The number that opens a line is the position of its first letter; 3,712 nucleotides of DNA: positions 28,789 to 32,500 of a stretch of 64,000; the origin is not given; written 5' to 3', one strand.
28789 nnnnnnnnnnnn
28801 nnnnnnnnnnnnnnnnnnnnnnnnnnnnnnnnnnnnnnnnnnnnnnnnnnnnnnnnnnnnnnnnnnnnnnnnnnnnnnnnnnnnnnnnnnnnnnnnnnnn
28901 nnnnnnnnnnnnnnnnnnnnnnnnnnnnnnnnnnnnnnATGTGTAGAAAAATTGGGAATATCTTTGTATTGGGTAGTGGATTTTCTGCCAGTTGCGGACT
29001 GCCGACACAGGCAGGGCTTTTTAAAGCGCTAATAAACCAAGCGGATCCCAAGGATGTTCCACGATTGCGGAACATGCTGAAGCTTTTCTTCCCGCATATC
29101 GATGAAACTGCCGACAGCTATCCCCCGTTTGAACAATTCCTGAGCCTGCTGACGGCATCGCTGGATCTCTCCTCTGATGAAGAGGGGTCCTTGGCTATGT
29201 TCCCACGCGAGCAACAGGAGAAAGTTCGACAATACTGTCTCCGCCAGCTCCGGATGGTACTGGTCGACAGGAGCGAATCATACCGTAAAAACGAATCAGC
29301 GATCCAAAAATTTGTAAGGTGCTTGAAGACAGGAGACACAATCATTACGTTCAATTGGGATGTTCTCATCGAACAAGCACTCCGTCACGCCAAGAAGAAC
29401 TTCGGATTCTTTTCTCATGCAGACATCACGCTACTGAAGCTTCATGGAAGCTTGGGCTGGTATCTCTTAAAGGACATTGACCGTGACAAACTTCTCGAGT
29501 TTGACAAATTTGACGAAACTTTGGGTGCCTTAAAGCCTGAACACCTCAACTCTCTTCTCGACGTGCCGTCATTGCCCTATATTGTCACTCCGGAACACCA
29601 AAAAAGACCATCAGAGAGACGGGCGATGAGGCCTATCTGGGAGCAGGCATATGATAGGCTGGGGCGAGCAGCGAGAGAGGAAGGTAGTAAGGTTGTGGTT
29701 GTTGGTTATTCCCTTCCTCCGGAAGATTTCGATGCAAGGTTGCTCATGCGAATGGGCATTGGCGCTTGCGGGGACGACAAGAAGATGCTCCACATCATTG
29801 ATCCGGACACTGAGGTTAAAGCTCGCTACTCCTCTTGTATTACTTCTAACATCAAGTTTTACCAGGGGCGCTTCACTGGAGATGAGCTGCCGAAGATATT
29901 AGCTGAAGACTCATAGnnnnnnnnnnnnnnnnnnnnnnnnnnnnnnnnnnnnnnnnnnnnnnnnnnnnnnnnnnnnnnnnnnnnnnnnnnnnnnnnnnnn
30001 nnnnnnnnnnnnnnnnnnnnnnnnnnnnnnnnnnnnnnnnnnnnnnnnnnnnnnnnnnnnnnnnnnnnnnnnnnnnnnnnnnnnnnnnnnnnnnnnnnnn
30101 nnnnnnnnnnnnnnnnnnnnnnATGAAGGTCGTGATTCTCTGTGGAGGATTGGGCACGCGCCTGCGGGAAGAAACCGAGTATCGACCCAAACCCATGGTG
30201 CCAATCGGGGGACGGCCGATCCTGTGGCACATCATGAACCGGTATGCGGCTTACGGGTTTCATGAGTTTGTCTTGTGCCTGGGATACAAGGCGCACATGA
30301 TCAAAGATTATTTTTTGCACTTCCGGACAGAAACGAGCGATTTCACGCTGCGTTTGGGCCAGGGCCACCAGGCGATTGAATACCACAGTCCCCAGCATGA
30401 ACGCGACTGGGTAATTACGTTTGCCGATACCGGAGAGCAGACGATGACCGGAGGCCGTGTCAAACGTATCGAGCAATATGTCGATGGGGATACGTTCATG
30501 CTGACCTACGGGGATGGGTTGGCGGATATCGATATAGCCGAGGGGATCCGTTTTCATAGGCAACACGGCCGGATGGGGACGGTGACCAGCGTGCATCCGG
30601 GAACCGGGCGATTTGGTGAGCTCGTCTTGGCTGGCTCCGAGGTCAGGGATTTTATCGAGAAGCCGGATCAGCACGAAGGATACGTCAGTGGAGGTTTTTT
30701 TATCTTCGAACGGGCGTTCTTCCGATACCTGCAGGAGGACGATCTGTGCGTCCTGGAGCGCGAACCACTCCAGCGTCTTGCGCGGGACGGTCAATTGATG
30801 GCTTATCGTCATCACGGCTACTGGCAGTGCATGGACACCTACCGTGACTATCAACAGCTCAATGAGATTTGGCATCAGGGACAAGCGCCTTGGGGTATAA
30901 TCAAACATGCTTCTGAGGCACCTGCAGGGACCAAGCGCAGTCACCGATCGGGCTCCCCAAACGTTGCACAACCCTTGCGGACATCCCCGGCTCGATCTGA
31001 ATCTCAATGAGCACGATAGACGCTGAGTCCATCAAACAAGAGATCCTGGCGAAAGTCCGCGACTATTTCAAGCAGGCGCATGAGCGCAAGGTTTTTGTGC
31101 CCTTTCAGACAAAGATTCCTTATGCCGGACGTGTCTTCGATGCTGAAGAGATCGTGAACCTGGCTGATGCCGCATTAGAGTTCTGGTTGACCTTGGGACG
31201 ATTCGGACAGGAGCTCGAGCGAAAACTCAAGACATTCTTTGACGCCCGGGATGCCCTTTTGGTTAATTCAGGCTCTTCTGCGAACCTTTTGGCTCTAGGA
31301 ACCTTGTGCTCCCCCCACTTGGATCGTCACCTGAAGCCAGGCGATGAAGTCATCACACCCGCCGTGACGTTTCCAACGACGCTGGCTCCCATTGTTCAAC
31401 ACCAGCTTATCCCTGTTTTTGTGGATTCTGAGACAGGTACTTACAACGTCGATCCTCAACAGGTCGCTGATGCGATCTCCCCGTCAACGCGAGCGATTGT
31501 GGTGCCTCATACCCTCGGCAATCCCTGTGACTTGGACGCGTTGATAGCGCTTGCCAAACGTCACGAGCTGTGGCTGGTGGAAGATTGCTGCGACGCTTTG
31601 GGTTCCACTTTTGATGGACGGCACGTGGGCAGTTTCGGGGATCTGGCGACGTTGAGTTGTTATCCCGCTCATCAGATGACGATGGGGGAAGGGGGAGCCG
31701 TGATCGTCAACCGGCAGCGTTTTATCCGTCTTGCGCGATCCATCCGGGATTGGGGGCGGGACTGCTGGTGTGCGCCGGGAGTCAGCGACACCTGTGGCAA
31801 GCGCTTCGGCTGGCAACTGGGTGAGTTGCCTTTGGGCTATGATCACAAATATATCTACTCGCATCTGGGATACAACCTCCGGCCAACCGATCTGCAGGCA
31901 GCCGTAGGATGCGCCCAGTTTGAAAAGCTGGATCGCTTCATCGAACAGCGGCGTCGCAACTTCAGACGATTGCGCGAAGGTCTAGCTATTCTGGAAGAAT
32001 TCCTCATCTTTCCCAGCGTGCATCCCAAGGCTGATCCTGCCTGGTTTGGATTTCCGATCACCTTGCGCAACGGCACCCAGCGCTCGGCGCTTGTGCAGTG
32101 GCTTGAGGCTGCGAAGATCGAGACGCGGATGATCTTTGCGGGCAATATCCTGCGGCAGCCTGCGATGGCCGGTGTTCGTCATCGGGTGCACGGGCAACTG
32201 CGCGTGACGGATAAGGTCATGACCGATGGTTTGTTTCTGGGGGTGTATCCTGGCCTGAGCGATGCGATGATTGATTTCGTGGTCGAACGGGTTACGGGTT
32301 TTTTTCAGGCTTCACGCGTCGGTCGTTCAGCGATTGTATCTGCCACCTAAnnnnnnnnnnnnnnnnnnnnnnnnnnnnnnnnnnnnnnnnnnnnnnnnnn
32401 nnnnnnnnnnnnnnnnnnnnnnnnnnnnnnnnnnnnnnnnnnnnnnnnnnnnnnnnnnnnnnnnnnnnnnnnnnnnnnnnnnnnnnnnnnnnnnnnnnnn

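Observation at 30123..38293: CDP-deoxyhexose pathway coupled to two different carbon-branching enzymes (ALS/YerE-like ThDP enzyme and a PanB homolog)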

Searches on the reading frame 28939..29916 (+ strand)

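Call 7: search_protein_families(library=pfam, proteins=[window:28939-29916:+])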
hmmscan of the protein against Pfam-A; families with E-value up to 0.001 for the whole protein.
window:28939-29916:+ (325 aa): 1 family
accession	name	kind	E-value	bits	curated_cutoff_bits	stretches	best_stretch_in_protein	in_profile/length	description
PF13289.12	SIR2_2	-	0.00035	21.1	24.5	0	134-264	2-98/141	SIR2-like domain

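Call 58: search_protein_families(library=pfam, proteins=[window:28939-29916:+], max_evalue=0.01)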
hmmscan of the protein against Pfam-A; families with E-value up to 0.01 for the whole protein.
window:28939-29916:+ (325 aa): 1 family
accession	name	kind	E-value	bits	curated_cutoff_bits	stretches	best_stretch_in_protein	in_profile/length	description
PF13289.12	SIR2_2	-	0.00035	21.1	24.5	1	134-264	2-98/141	SIR2-like domain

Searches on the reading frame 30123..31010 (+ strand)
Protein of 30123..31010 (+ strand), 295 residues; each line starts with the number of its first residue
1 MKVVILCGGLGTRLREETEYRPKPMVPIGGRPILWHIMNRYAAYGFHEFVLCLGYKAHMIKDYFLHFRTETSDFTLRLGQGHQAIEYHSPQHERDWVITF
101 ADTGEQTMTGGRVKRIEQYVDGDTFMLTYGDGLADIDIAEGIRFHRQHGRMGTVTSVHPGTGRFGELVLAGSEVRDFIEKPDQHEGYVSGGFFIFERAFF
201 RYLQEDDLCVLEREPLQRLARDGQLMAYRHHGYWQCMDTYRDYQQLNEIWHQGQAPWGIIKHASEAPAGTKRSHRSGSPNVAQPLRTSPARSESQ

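Call 3: search_protein_families(library=pfam, proteins=[window:30123-31010:+])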
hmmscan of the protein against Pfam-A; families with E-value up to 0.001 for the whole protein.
window:30123-31010:+ (295 aa): 2 families
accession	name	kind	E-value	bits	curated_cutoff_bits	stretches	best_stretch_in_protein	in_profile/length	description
PF00483.29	NTP_transferase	-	2.1e-18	67.2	21.2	1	2-235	1-227/245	Nucleotidyl transferase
PF12804.13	NTP_transf_3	-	1.9e-09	38.3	27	1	3-102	1-95/160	MobA-like NTP transferase domain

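Call 4: search_protein_families(library=ncbifam, proteins=[window:30123-31010:+])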
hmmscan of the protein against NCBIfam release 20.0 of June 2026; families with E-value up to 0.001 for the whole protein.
window:30123-31010:+ (295 aa): 24 families
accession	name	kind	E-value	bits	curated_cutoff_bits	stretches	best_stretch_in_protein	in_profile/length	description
TIGR02623.1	G1P_cyt_trans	equivalog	9.4e-99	330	300.25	1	1-258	1-253/255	glucose-1-phosphate cytidylyltransferase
NF052502.1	man1P_GTase_Rv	exception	4.1e-25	88.4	440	2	2-64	2-64/352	mannose-1-phosphate guanylyltransferase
TIGR03992.1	Arch_glmU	subfamily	6e-25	87.9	292.1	2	1-66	1-66/393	bifunctional sugar-1-phosphate nucleotidylyltransferase/acetyltransferase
NF041313.1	UDPGP_AglF_Halo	equivalog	5.4e-21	75.1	400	2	1-64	1-64/234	UTP--glucose-1-phosphate uridylyltransferase AglF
NF049965.1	GlMnHpPGnyltfHddC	equivalog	6.5e-19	68.4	300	1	1-65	1-65/221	D-glycero-D-manno-heptose 1-phosphate guanosyltransferase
NF045761.1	NAMPUrTaseMurU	equivalog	7.4e-16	58.7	250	1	1-63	1-63/226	N-acetylmuramate alpha-1-phosphate uridylyltransferase MurU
TIGR01208.1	rmlA_long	equivalog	6.1e-14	51.7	320.25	1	2-203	1-182/353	glucose-1-phosphate thymidylyltransferase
TIGR02091.1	glgC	equivalog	3.3e-13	49.4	424.9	1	3-245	3-254/364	glucose-1-phosphate adenylyltransferase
NF041173.1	Sug_nt_acttase_Thmprot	equivalog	4.7e-12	45.6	600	2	91-207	65-180/405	bifunctional sugar-1-phosphate nucleotidylyltransferase/acetyltransferase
NF003670.0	PRK05293.1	equivalog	5.8e-10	38.6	470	1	4-245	8-253/382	glucose-1-phosphate adenylyltransferase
NF001947.0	PRK00725.1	subfamily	1.4e-08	33.9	470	1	3-196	19-216/426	glucose-1-phosphate adenylyltransferase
TIGR01099.1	galU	equivalog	3.5e-08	33.3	326.8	1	1-184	2-192/261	UTP--glucose-1-phosphate uridylyltransferase GalU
NF041135.1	IPPtranDIPPsyn_Thcocales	equivalog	5.1e-08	32.3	580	1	1-65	1-61/419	bifunctional L-myo-inositol-1-phosphate cytidylyltransferase/CDP-L-myo-inositol myo-inositolphosphotransferase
NF045697.1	MurNAcPUrMurU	equivalog_domain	5.5e-08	32.5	370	1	5-64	2-61/229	N-acetylmuramate alpha-1-phosphate uridylyltransferase MurU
NF002772.0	PRK02862.1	equivalog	4e-07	29.1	537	1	4-184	7-182/429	glucose-1-phosphate adenylyltransferase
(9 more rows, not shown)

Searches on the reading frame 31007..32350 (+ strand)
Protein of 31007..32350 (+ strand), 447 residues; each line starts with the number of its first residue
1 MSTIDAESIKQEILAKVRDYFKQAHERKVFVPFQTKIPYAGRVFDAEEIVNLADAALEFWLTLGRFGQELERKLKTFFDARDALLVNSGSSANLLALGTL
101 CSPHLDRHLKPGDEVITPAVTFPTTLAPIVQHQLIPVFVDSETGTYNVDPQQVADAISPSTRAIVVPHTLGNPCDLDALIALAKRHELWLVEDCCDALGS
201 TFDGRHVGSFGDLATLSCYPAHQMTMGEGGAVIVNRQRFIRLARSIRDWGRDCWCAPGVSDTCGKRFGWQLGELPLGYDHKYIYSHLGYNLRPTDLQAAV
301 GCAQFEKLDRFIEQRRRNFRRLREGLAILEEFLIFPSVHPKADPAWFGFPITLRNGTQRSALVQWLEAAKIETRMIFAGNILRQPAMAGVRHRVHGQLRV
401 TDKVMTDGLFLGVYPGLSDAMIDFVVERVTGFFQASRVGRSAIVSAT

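Call 3: search_protein_families(library=pfam, proteins=[window:31007-32350:+])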
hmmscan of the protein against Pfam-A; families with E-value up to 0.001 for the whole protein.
window:31007-32350:+ (447 aa): 3 families
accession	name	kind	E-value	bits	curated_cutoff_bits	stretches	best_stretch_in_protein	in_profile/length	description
PF01041.23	DegT_DnrJ_EryC1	-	4.1e-88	296.5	19.8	1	46-429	5-359/360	DegT/DnrJ/EryC1/StrS aminotransferase family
PF01212.27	Beta_elim_lyase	-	4.5e-05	23.4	27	1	69-245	36-221/288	Beta-eliminating lyase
PF00155.27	Aminotran_1_2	-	0.00024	20.9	19.7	1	69-193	46-185/361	Aminotransferase class I and II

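Call 4: search_protein_families(library=ncbifam, proteins=[window:31007-32350:+])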
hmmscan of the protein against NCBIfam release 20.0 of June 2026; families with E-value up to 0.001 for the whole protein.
window:31007-32350:+ (447 aa): 16 families
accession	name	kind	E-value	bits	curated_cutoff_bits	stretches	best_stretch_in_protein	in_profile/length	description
NF011936.0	PRK15407.1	equivalog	7.3e-194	644.5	423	1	4-435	4-438/440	lipopolysaccharide biosynthesis protein RfbH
NF008687.0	PRK11706.1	equivalog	2.1e-54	184.7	375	2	37-252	2-211/375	dTDP-4-amino-4,6-dideoxygalactose transaminase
TIGR03588.1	PseC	equivalog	1.4e-52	178.9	423.5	1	37-430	2-377/380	UDP-4-amino-4,6-dideoxy-N-acetyl-beta-L-altrosamine transaminase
TIGR04181.1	NHT_00031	hypoth_equivalog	4.6e-49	167.2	420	2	50-246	14-220/359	LegC family aminotransferase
TIGR02379.1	ECA_wecE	subfamily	2.3e-44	151.7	434.85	1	44-432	9-374/376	dTDP-4-amino-4,6-dideoxy-D-glucose transaminase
NF008658.2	PRK11658.1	equivalog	7.6e-37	126.8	631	1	37-380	5-327/379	UDP-4-amino-4-deoxy-L-arabinose aminotransferase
TIGR04427.1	PLP_DesI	equivalog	3.8e-28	98.7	650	1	60-252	46-230/390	dTDP-4-dehydro-6-deoxyglucose aminotransferase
NF004770.0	PRK06108.1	subfamily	5.8e-08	31.9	422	1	108-213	116-229/396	pyridoxal phosphate-dependent aminotransferase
NF005817.0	PRK07683.1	equivalog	2e-05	23.4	575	1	108-174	109-174/387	aminotransferase A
NF006488.0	PRK08912.1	equivalog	2.3e-05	23.5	498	1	79-195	85-188/387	aminotransferase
NF005305.0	PRK06836.1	equivalog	8.9e-05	21.9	376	1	107-167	117-177/396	pyridoxal phosphate-dependent aminotransferase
NF005744.0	PRK07568.1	subfamily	0.00014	20.8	389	1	74-212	82-219/398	pyridoxal phosphate-dependent aminotransferase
NF009079.0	PRK12414.1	subfamily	0.00038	19.6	481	1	108-173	110-174/384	methionine aminotransferase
NF041364.1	GntC_guanitoxin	equivalog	0.00052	19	415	0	108-193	80-173/356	guanitoxin biosynthesis PLP-dependent (S)-gamma-hydroxy-L-arginine cyclodehydratase GntC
NF006569.0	PRK09082.1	subfamily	0.00073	18.7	420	0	107-193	110-202/386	methionine aminotransferase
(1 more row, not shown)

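Call 16: search_solved_structures(query=window:31007-32350:+, max_evalue=1e-20, show_alignments=1)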
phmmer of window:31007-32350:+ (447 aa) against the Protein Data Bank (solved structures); distinct sequences matched with E-value up to 1e-20: 50.
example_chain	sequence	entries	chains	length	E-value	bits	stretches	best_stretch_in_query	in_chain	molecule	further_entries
3bcx_A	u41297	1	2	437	5.2e-140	470.4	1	6-433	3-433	CDP-6-deoxy-L-threo-D-glycero-4-hexulose-3-dehydrase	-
3bb8_A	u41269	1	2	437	9.3e-139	466.2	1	6-433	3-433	CDP-4-keto-6-deoxy-D-glucose-3-dehydrase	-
2gms_A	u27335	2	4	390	7.5e-49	169.9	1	43-415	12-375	Putative pyridoxamine 5-phosphate-dependent dehydrase, Wbdk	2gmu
9wvy_A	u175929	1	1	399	9.7e-49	169.5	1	40-417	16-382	Putative NDP-4-keto-6-deoxyglucose-3-dehydratase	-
3b8x_A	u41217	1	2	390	5.5e-48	167.1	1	43-415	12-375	Pyridoxamine 5-phosphate-dependent dehydrase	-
2r0t_A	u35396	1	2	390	7.5e-48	166.6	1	43-415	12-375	Pyridoxamine 5-phosphate-dependent dehydrase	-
3gr9_A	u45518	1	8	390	1.4e-47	165.7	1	43-415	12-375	ColD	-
3bn1_A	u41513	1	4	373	2.5e-42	148.4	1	58-252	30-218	Perosamine synthetase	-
3dr7_A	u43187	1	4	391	2.9e-42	148.2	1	58-252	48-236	Putative perosamine synthetase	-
3dr4_A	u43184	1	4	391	4.1e-42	147.7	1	58-252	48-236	Putative perosamine synthetase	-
7b0m_AAA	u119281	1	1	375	1.2e-38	136.3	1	54-252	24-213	Sugar aminotransferase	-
7b0d_A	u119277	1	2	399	1.3e-36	129.6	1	47-251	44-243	Glutamine--scyllo-inositol transaminase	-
3frk_A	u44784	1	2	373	2.5e-34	122.1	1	110-250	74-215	QdtB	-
4piw_A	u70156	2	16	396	2.2e-32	115.6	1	107-420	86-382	TDP-4-keto-6-deoxy-D-glucose transaminase family protein | dTDP-4-amino-4,6-dideoxygalactose transaminase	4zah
1mdo_A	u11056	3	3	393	2.9e-31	112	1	37-375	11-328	ArnB aminotransferase | UDP-4-amino-4-deoxy-L-arabinose--oxoglutarate aminotransferase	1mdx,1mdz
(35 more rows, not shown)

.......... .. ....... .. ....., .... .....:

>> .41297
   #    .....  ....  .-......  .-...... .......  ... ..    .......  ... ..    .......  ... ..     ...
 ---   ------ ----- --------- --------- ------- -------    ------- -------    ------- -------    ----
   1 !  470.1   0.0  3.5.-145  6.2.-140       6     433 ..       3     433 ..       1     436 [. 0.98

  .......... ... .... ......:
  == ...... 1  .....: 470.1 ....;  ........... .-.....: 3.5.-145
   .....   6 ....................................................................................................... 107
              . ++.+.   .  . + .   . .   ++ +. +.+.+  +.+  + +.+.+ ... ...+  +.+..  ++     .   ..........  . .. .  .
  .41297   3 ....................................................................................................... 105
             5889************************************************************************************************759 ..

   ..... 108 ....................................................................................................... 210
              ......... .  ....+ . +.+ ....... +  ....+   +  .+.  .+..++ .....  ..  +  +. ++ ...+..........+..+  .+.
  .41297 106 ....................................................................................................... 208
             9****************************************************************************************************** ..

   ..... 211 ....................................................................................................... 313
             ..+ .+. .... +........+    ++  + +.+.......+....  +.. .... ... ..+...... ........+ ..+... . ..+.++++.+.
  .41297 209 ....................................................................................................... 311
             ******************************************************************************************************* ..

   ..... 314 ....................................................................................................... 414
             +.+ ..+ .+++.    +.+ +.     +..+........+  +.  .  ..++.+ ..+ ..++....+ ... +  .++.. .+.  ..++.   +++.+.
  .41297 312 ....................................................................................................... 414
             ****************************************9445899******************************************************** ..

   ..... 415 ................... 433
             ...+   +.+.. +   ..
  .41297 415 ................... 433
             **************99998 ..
